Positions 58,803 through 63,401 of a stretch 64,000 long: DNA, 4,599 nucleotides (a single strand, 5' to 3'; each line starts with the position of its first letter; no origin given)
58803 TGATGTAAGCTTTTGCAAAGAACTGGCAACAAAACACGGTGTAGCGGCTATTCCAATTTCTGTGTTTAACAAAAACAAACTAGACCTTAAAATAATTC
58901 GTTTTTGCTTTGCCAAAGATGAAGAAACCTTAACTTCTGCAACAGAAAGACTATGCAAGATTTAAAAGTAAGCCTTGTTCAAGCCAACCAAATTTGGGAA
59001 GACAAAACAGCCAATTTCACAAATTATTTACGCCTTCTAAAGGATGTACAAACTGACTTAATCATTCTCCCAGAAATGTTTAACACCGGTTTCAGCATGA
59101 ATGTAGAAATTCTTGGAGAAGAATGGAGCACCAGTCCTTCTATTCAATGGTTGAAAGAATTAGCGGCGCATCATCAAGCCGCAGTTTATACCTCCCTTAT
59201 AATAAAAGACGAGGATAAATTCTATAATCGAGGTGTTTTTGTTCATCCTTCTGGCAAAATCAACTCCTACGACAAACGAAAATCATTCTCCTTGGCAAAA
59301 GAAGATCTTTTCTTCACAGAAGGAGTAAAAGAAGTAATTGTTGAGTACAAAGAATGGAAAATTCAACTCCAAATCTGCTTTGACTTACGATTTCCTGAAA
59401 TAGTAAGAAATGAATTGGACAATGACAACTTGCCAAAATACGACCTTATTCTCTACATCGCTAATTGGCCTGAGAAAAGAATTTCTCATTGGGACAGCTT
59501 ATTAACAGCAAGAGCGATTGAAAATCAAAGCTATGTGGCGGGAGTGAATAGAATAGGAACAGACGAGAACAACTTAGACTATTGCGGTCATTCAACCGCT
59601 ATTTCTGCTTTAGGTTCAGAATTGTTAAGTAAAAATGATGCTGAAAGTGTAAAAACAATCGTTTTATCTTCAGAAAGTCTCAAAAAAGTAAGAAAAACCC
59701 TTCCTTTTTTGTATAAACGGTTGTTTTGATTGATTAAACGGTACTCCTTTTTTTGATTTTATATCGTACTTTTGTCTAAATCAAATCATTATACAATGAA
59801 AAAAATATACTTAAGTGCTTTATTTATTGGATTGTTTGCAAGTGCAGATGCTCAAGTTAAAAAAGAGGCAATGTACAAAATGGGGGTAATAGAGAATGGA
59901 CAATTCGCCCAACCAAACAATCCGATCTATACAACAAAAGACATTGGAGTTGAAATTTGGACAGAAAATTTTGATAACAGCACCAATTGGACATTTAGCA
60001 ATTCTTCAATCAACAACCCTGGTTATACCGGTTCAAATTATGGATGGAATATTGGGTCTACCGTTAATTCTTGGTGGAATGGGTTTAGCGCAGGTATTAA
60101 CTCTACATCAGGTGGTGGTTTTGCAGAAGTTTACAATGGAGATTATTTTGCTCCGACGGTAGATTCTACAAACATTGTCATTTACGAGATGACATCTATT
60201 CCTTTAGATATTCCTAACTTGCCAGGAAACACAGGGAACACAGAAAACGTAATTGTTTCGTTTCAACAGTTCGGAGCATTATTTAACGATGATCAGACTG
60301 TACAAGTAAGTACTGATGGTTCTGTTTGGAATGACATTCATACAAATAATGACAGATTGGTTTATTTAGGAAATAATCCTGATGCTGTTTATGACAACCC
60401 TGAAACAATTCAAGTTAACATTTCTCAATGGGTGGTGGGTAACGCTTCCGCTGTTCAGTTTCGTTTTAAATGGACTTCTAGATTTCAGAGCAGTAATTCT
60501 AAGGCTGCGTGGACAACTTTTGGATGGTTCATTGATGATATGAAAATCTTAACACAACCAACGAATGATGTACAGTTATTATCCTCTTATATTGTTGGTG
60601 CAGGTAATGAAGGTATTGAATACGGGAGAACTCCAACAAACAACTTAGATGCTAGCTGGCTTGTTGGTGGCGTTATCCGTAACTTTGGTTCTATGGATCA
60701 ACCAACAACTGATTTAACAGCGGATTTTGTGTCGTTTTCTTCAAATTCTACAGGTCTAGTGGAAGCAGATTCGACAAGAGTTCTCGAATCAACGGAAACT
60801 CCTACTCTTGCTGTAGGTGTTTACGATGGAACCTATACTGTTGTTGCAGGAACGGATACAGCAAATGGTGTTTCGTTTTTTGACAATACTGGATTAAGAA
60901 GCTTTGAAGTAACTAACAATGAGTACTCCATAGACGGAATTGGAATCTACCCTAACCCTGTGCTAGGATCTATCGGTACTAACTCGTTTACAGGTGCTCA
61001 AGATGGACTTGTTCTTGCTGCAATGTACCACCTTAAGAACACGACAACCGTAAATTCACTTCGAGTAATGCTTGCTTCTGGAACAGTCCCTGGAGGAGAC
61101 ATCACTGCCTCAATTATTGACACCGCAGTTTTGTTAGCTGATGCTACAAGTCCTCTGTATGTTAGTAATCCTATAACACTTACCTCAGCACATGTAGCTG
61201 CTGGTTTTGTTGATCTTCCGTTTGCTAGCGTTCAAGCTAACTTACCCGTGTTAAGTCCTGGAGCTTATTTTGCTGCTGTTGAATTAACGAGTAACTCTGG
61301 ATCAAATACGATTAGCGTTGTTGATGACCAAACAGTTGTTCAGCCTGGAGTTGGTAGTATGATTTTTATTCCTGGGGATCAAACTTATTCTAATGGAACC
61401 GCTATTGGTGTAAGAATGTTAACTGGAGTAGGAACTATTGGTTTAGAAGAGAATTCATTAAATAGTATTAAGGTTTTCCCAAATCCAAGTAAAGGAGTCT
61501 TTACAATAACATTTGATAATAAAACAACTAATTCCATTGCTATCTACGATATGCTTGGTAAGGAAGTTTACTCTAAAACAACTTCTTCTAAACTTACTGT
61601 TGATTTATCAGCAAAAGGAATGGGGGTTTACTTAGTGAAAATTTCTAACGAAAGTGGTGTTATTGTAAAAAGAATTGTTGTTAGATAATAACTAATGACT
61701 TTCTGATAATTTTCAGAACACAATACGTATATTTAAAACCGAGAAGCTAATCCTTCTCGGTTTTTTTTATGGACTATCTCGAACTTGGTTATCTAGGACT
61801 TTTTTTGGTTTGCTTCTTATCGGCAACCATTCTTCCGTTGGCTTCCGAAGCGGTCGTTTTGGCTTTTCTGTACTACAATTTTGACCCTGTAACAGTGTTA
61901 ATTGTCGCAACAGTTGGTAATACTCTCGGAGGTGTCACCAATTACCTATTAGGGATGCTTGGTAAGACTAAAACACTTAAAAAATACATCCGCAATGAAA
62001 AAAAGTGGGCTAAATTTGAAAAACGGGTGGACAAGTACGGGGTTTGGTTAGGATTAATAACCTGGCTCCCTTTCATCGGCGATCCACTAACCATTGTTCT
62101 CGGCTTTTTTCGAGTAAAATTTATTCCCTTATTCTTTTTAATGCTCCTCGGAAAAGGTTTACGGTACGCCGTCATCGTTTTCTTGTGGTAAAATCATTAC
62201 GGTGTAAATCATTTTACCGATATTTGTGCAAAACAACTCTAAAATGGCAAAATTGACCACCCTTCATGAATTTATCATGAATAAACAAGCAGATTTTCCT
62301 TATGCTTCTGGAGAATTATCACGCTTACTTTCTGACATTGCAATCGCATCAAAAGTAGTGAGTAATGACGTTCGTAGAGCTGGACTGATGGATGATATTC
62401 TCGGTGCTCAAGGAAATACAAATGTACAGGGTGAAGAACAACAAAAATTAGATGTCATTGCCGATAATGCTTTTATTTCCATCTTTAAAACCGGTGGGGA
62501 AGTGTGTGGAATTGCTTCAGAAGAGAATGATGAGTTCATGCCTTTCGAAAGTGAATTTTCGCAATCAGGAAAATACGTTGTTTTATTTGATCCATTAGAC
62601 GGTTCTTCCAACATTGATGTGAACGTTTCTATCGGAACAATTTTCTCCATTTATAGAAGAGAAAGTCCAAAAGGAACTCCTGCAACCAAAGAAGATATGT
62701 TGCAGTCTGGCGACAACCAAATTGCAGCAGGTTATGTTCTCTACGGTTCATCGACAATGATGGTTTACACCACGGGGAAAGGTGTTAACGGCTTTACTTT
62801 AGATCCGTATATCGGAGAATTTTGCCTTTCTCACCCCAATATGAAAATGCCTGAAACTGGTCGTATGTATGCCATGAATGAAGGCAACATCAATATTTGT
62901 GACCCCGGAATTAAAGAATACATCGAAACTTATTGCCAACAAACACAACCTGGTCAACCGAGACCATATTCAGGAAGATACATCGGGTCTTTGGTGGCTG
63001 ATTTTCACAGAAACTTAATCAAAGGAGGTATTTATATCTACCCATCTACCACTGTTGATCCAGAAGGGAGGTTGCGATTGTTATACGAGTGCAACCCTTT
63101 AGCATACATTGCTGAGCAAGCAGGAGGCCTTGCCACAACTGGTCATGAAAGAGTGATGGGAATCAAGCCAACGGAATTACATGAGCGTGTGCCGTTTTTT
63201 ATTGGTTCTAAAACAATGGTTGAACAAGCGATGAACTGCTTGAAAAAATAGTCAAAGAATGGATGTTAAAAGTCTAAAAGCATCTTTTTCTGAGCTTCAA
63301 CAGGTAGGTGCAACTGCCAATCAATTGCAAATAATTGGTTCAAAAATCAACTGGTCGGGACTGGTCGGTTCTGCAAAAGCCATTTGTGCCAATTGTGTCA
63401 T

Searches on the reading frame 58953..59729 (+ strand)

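Call 44: search_protein_families(library=pfam, proteins=[window:58953-59729:+], max_evalue=0.001)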
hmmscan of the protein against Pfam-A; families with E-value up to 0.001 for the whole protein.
window:58953-59729:+ (258 aa): 1 family
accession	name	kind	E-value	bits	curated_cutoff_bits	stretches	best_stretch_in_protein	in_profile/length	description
PF00795.27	CN_hydrolase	-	3.9e-34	118.6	23.2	1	5-233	1-239/256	Carbon-nitrogen hydrolase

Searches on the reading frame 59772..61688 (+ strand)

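Call 44: search_protein_families(library=pfam, proteins=[window:59772-61688:+], max_evalue=0.001)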
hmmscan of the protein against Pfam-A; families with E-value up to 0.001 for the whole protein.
window:59772-61688:+ (638 aa): 1 family
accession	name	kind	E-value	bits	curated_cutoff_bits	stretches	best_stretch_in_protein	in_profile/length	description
PF18962.6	Por_Secre_tail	-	1e-16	61.4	27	1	568-637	1-75/75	Secretion system C-terminal sorting domain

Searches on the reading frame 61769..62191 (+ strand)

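Call 44: search_protein_families(library=pfam, proteins=[window:61769-62191:+], max_evalue=0.001)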
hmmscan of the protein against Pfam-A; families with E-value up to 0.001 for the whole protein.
window:61769-62191:+ (140 aa): 1 family
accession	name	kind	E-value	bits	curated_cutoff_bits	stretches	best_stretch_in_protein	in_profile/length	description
PF09335.16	VTT_dom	-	2.6e-14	54.2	33.9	1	28-139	4-120/123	VTT domain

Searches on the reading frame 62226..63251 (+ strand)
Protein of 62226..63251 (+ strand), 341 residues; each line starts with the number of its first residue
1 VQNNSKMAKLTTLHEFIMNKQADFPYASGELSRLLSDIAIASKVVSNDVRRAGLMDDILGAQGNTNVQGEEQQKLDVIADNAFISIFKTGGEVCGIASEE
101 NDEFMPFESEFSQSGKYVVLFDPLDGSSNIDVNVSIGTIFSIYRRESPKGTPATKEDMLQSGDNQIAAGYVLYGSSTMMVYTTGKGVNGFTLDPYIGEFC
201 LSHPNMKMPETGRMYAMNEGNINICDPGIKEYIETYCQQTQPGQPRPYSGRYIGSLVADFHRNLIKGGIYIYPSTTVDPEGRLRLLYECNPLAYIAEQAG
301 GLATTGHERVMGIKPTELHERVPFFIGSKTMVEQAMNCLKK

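Call 44: search_protein_families(library=pfam, proteins=[window:62226-63251:+], max_evalue=0.001)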
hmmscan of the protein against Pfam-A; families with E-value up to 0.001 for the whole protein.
window:62226-63251:+ (341 aa): 2 families
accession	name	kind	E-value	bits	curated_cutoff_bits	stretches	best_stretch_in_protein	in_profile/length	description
PF00316.25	FBPase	-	2.9e-75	252.5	34.8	1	12-204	2-191/191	Fructose-1-6-bisphosphatase, N-terminal domain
PF18913.5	FBPase_C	-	3.1e-44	150.3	27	1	208-339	1-126/127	Fructose-1-6-bisphosphatase, C-terminal domain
